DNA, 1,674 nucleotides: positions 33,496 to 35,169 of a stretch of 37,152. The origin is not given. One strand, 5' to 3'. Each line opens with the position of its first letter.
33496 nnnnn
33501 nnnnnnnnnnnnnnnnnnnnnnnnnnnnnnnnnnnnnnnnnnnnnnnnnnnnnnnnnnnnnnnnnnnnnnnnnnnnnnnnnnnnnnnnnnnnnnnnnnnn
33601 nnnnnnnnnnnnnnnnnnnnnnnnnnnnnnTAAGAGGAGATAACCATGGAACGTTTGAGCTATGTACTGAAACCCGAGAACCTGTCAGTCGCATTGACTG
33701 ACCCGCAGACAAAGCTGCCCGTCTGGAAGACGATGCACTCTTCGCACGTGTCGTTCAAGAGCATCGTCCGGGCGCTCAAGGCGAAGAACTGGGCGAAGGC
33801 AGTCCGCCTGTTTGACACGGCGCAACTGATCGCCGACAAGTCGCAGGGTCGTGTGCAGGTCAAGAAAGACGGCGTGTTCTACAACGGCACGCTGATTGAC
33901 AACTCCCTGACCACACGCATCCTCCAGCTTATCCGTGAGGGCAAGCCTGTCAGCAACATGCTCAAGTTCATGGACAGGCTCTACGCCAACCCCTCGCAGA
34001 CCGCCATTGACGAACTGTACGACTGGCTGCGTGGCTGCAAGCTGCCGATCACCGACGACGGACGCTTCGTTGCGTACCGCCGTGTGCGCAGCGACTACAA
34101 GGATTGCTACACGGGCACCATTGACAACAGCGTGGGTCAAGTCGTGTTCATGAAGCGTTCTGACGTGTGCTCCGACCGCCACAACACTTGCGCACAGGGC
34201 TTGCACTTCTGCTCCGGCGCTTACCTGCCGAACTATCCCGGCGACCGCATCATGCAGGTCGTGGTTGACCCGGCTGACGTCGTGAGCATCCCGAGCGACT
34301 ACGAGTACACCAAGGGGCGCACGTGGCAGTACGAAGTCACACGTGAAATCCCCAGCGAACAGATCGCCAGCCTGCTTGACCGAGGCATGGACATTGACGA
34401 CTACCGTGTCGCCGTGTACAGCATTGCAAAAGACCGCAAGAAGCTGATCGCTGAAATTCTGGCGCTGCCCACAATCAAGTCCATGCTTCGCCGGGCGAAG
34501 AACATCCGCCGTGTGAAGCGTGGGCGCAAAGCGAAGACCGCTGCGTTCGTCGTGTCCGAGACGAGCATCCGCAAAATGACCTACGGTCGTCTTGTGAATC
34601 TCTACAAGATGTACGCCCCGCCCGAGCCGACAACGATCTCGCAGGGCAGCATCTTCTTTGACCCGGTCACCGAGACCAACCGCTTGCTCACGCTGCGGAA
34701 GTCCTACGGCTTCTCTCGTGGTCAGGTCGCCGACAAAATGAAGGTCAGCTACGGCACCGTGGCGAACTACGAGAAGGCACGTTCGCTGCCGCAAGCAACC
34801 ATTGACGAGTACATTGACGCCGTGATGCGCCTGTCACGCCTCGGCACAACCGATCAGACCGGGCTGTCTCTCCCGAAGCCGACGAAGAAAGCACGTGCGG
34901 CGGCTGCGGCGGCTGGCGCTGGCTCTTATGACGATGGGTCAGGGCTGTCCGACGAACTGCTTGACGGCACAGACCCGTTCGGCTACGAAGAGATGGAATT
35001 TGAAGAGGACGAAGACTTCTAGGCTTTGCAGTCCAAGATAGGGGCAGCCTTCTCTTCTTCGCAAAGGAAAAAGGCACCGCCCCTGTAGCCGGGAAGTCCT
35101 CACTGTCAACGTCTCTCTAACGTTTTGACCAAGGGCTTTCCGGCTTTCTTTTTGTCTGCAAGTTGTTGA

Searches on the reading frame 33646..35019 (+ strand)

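Call 8: search_protein_families(library=pfam, proteins=[window:33646-35019:+], max_evalue=0.01)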
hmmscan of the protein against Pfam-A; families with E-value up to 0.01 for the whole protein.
window:33646-35019:+ (458 aa): 2 families
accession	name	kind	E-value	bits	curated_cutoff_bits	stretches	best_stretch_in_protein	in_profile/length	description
PF01381.28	HTH_3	-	0.00039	20.8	23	1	349-384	3-38/55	Helix-turn-helix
PF13560.12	HTH_31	-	0.003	18.3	27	0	347-385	6-45/64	Helix-turn-helix domain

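Call 37: search_protein_families(library=padloc, proteins=[window:33646-35019:+], max_evalue=0.01)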
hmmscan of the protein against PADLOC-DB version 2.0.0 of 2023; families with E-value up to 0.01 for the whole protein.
window:33646-35019:+ (458 aa): 4 families
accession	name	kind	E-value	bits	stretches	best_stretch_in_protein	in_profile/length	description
PDLC03945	RmrA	-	0.0046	14.2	0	346-386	6-46/394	-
PDLC03954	RmrA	-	0.005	13.8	1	344-388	12-56/380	-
PDLC03951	RmrA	-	0.0077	13.2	0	344-393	10-59/400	-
PDLC03949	RmrA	-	0.0078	13.1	0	343-389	3-50/363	-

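Call 86: search_protein_families(library=phrogs, proteins=[window:33646-35019:+], max_evalue=0.001)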
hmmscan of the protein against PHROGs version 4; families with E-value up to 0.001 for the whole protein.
window:33646-35019:+ (458 aa): 6 families
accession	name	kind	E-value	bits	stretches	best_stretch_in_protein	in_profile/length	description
phrog_609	-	lysis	1.8e-67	229.2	1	29-238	836-1047/1055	RIIB lysis inhibitor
phrog_3803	-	lysis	6.1e-43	148.8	1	28-237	297-514/530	RIIB lysis inhibitor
phrog_11221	-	lysis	4e-40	139.5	1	55-239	54-241/543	RIIB lysis inhibitor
phrog_36818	-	lysis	6.2e-38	131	1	99-238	4-148/163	RIIB lysis inhibitor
phrog_2886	-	lysis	2.3e-29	103.8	1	88-252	179-348/552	RIIB lysis inhibitor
phrog_8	-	transcription regulation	0.00077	20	0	345-382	79-196/346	transcriptional regulator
